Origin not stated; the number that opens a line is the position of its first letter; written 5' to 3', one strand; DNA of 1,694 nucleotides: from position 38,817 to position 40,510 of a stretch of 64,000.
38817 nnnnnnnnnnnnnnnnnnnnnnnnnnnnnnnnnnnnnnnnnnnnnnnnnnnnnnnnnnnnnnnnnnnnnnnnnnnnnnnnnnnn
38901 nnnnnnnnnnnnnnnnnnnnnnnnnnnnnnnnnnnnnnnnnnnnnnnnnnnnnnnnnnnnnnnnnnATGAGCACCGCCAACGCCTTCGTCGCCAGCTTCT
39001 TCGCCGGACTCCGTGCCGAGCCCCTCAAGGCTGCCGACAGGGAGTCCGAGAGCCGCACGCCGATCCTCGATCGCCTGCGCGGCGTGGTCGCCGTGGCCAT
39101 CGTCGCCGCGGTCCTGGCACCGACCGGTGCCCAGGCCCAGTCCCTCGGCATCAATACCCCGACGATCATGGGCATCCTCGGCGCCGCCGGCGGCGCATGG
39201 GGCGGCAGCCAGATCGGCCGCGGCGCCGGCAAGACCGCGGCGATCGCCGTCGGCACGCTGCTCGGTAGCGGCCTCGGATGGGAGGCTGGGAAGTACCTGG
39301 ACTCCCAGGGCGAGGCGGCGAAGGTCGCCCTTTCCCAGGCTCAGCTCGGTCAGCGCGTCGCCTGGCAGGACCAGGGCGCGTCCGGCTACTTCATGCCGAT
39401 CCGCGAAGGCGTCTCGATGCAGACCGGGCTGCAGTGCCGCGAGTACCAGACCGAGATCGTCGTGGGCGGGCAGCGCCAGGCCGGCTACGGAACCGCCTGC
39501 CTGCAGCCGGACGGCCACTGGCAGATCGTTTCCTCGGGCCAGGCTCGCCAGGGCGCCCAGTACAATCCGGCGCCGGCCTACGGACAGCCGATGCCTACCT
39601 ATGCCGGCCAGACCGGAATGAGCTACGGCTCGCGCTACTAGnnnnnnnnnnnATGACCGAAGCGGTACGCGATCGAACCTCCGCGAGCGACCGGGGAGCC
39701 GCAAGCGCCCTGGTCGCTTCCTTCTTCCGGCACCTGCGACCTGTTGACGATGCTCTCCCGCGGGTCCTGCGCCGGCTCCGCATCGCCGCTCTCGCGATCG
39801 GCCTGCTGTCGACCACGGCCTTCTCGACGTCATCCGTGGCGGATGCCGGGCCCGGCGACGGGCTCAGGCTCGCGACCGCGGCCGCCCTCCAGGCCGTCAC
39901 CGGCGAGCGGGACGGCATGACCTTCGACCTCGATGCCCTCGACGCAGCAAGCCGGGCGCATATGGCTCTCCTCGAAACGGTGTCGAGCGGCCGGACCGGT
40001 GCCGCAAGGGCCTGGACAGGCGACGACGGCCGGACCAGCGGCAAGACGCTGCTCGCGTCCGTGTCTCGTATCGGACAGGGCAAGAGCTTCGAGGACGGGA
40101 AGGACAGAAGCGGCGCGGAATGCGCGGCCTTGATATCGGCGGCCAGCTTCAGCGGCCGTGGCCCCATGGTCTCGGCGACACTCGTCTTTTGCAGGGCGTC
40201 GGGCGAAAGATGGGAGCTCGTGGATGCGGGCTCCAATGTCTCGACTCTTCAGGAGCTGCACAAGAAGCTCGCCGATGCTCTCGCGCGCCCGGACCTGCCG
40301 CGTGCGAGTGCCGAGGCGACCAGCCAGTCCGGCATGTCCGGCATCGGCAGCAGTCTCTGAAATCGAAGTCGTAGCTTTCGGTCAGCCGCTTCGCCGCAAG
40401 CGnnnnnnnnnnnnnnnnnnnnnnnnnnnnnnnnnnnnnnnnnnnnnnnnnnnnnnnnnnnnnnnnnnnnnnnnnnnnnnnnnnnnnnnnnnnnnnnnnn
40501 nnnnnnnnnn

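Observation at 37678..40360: Paralogous secreted proteins with a shared unusual N-terminal motif immediately downstream of the pilus operon: candidate pilus-secreted substrates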

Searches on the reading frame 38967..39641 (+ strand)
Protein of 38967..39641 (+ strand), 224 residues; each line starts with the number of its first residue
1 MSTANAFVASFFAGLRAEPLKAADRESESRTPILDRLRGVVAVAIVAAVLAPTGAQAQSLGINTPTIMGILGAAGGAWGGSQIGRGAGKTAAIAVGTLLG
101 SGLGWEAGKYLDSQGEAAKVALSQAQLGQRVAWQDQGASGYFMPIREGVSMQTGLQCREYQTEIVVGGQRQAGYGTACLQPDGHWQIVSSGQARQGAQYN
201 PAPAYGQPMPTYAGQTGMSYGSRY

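Call 5: search_protein_families(library=pfam, proteins=[window:38967-39641:+], max_evalue=0.1)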
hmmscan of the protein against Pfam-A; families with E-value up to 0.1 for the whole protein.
window:38967-39641:+ (224 aa): 2 families
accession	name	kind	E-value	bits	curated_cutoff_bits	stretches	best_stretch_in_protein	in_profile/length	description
PF16998.10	17kDa_Anti_2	-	1.2e-05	25.5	26.6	1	129-189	52-112/116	17 kDa outer membrane surface antigen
PF05433.20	Rick_17kDa_Anti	-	0.011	16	24.2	1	69-105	3-40/43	Glycine zipper 2TM domain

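Call 6: search_protein_families(library=ncbifam, proteins=[window:38967-39641:+], max_evalue=0.1)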
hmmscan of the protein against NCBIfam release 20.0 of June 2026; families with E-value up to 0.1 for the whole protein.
window:38967-39641:+ (224 aa): 2 families
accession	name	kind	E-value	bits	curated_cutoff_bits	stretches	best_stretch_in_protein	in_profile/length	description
NF053611.1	YiaD_Gzip_OmpA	equivalog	0.00018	21.3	175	1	46-125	5-85/206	YiaD family glycine zipper/OmpA-like lipoprotein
NF007662.0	PRK10334.1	subfamily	0.053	12.7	321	1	35-122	67-147/286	small-conductance mechanosensitive channel MscS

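Call 41: find_homologous_proteins(query=window:38967-39641:+, max_evalue=0.001)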
Query window:38967-39641:+ (224 aa): 42 proteins with E <= 0.001 among 4351 candidates.
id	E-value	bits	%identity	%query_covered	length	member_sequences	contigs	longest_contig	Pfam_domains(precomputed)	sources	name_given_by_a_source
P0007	9.2e-139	478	100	100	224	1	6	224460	-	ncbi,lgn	-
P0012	2.7e-104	365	78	99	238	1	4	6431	-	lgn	-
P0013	6.4e-24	103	44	48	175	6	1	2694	PF13441.13,PF05433.21,PF16998.11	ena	-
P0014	8.3e-24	102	47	50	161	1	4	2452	PF13441.13,PF05433.21,PF13488.12,PF16998.11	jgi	jgi:surface antigen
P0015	1.5e-23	102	43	48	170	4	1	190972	PF13441.13,PF05433.21,PF16998.11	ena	-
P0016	2.1e-23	101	49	49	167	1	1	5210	PF05433.21,PF16998.11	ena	-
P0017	2.7e-23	101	48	49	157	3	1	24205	PF13441.13,PF05433.21,PF13488.12,PF16998.11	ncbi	-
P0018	2.8e-23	101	45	48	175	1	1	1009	PF13441.13,PF05433.21,PF16998.11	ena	-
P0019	2.9e-23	101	44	48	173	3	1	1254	PF13441.13,PF05433.21,PF16998.11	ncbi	-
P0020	3.3e-23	100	43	48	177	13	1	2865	PF13441.13,PF05433.21,PF16998.11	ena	-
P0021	7.7e-23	99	43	48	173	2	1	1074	PF13441.13,PF05433.21,PF16998.11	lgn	-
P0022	1.2e-22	99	46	48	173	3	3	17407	PF13441.13,PF05433.21,PF16998.11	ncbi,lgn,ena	-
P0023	1.8e-22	98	52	54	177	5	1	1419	PF05433.21,PF16998.11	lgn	-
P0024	3.4e-21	94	42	48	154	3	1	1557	PF13441.13,PF05433.21,PF16998.11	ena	-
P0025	6.1e-21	93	39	69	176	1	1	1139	PF05433.21,PF16998.11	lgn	-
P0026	1.1e-20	92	48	54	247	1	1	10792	PF05433.21,PF16998.11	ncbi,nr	ncbi:MAG: glycine zipper 2TM domain-containing protein, partial [Deltaproteobacteria bacterium]|nr:g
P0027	1.9e-20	91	43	48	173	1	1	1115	PF05433.21,PF16998.11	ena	-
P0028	4.9e-20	90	45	49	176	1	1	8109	PF05433.21,PF16998.11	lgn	-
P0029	5.6e-19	87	41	37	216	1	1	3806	PF05433.21,PF16998.11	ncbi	-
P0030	1.1e-18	86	43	42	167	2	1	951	PF13441.13,PF05433.21,PF16998.11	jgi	jgi:surface antigen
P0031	3.4e-18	84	43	53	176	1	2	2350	PF05433.21,PF16998.11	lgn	-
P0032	4.7e-18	84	38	68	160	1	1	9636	PF13441.13,PF05433.21,PF16998.11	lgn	-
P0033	5.2e-18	83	42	54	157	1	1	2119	PF13441.13,PF05433.21,PF13488.12,PF16998.11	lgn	-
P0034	1.2e-16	79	45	37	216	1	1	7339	PF05433.21,PF16998.11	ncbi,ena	-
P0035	4.9e-16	77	41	48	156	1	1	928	PF13441.13,PF05433.21,PF16998.11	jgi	jgi:surface antigen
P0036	2.7e-15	75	37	55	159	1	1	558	PF13441.13,PF05433.21,PF13488.12,PF16587.11,PF16998.11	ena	-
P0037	3.7e-14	71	36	48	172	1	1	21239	PF05433.21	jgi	jgi:surface antigen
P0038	3.8e-14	71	33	48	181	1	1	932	PF05433.21,PF16998.11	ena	-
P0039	8.2e-14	70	40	48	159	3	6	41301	PF13441.13,PF20721.3,PF05433.21,PF16998.11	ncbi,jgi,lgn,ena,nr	ncbi:MAG: hypothetical protein CFH06_01893 [Alphaproteobacteria bacterium MarineAlpha3_Bin5]|nr:hypo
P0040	1.2e-12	66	59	17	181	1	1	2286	PF05433.21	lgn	-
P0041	2.6e-12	65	32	47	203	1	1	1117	PF05433.21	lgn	-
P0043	7.9e-11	60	29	48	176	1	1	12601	PF05433.21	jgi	jgi:surface antigen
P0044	1.5e-10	59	74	16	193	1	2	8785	PF05433.21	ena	-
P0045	5.9e-9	54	40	47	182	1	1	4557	PF05433.21,PF16998.11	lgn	-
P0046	8.0e-9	53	30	48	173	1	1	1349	PF05433.21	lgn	-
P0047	9.9e-8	50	35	48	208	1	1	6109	PF05433.21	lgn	-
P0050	4.6e-4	38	38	26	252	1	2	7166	PF05433.21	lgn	-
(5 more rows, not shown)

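Call 72: search_protein_families(library=phrogs, proteins=[window:38967-39641:+], max_evalue=0.01)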
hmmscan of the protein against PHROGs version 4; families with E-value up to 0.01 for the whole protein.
window:38967-39641:+ (224 aa): 0 families

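Call 73: search_protein_families(library=padloc, proteins=[window:38967-39641:+], max_evalue=0.01)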
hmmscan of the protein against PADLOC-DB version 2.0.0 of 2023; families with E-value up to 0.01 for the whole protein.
window:38967-39641:+ (224 aa): 0 families

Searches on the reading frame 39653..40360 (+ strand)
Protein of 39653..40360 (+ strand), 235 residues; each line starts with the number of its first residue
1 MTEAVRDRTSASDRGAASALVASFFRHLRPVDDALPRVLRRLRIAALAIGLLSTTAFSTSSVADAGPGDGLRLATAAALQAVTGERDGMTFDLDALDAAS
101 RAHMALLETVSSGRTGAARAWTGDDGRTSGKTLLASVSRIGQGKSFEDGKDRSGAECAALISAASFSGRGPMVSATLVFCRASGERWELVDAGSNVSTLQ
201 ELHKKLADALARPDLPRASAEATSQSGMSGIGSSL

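Call 5: search_protein_families(library=pfam, proteins=[window:39653-40360:+], max_evalue=0.1)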
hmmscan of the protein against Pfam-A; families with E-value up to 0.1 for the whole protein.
window:39653-40360:+ (235 aa): 0 families

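Call 6: search_protein_families(library=ncbifam, proteins=[window:39653-40360:+], max_evalue=0.1)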
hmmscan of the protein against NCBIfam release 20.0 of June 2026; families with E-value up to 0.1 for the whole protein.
window:39653-40360:+ (235 aa): 1 family
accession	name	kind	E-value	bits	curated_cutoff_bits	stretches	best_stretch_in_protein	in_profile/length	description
NF033081.0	AAC_3_IV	equivalog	0.081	12.3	420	0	18-82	18-79/252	AAC(3)-IV family aminoglycoside N-acetyltransferase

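Call 12: find_homologous_proteins(query=window:39653-40360:+, max_evalue=0.001)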
Query window:39653-40360:+ (235 aa): 3 proteins with E <= 0.001 among 8000 candidates.
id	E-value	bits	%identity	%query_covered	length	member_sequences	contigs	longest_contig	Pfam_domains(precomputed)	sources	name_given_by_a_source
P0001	3.2e-138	476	100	100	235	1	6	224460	-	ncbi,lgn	-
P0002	7.3e-113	393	83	100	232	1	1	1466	-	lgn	-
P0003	1.5e-75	272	66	90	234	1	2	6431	-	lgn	-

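Call 14: find_encoding_contigs(protein=P0001, flank=10000, max_places=6)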
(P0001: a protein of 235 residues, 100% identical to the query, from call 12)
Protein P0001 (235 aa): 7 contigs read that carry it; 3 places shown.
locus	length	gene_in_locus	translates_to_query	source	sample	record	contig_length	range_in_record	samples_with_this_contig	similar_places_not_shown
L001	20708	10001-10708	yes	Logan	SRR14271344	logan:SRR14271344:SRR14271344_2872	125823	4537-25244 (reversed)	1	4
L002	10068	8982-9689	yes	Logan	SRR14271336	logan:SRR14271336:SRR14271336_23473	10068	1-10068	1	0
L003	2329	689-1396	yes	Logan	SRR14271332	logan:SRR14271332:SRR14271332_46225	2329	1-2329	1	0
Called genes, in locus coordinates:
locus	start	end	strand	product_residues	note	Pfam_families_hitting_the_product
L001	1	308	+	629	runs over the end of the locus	PF00437:T2SSE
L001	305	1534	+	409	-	PF00482:T2SSF (weak)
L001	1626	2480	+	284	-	-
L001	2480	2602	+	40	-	-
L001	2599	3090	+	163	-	-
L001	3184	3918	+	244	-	-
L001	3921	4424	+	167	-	-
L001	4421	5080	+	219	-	-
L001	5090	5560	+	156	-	PF00692:dUTPase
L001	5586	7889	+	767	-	-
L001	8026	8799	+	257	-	-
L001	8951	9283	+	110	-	-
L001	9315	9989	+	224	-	-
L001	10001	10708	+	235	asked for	-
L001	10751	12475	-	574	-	PF01751:Toprim (weak), PF01131:Topoisom_bac (weak)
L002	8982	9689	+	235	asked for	-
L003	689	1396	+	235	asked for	-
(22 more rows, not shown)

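Call 17: find_encoding_contigs(protein=P0003, flank=10000)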
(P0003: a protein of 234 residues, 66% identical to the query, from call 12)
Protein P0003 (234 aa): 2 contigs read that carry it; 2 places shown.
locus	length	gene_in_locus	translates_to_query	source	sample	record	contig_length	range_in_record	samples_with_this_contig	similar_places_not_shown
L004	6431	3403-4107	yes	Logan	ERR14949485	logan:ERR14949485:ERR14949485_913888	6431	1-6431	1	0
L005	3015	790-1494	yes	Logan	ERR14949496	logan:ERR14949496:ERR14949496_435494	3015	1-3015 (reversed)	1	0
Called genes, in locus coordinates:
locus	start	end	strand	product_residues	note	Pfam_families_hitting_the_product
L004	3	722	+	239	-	?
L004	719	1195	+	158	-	PF00692:dUTPase, PF22769:DCD (faint)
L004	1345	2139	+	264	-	-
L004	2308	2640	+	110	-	-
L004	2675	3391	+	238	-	-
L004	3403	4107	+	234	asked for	-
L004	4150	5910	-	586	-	PF01751:Toprim, PF01131:Topoisom_bac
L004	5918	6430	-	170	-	?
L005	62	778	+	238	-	-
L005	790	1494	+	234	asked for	-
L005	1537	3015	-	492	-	?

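Call 49: find_related_loci(query=A3, collection=genome_contigs, flank=10000)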
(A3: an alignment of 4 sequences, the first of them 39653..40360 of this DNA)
Query A3 (235 aa) in genome_contigs; peptide patterns used: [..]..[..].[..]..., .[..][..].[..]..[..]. (x = any residue, [..] = any of these).
97 stretches matched a pattern, but none encodes a relative of the query by tblastn (E <= 1e-3).

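Call 58: search_solved_structures(query=A2, max_evalue=1)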
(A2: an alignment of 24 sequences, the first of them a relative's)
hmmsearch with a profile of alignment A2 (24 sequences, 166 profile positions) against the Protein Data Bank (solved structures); distinct sequences matched with E-value up to 1: 2.
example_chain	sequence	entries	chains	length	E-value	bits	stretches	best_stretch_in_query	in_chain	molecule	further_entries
7ojf_A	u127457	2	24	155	5.3e-05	26.2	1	8-85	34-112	Outer membrane lipoprotein slyB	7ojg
9m53_A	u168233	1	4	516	0.86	12.5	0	47-152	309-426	Inositol-3-phosphate synthase 1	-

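Call 67: find_related_loci(query=A3, collection=metagenome_contigs, flank=10000)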
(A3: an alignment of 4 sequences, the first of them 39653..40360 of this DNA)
Query A3 (235 aa) in metagenome_contigs; peptide patterns used: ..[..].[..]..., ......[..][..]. (x = any residue, [..] = any of these).
274 stretches matched a pattern, but none encodes a relative of the query by tblastn (E <= 1e-3).

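Call 68: find_related_loci(query=A3, collection=viral_contigs, flank=10000)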
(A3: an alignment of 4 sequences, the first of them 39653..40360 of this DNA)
Query A3 (235 aa) in viral_contigs; peptide patterns used: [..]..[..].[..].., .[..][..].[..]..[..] (x = any residue, [..] = any of these).
110 stretches matched a pattern, but none encodes a relative of the query by tblastn (E <= 1e-3).

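Call 72: search_protein_families(library=phrogs, proteins=[window:39653-40360:+], max_evalue=0.01)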
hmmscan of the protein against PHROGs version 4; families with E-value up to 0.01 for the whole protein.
window:39653-40360:+ (235 aa): 0 families

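Call 73: search_protein_families(library=padloc, proteins=[window:39653-40360:+], max_evalue=0.01)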
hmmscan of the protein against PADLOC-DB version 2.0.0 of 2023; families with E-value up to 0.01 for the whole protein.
window:39653-40360:+ (235 aa): 0 families

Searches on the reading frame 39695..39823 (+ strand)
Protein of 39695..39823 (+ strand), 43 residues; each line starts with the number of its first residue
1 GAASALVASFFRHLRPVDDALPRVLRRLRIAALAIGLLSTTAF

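Call 96: find_related_loci(query=A5, collection=metagenome_contigs, flank=5000)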
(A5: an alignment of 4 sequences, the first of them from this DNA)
Query A5 (43 aa) in metagenome_contigs; peptide patterns used: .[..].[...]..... (x = any residue, [..] = any of these).
274 stretches matched a pattern, but none encodes a relative of the query by tblastn (E <= 1e-3).

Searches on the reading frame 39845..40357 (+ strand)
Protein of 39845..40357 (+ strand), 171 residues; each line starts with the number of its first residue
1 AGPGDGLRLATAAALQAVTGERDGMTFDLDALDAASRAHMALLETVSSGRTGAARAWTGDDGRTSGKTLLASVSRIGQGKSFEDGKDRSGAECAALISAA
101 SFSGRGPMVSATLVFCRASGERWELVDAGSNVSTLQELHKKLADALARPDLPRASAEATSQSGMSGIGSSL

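Call 80: predict_structure(alignment_id=A4)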
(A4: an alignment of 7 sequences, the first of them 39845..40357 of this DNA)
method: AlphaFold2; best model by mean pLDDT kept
length: 171 residues; sequences in the alignment: 7
mean_pLDDT: 74.6   pTM: 0.70
mean pLDDT of the five models: 74.6, 74.0, 73.7, 72.6, 70.8
residues with pLDDT >= 90: 53; 70-90: 70; 50-70: 17; < 50: 31
segments of 3 or more residues with pLDDT < 50: 145-171
pLDDT, mean of each block of 10 residues (from residue 1): 77 90 83 95 90 89 89 81 78 90 73 89 88 53 45 32 32 32
secondary structure, 60 per line:
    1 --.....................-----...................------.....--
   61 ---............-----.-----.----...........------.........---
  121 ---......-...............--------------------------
elements in order: H3-23 H29-47 E54-58 E64-75 E92-102 E109-117 E124-129 H131-145
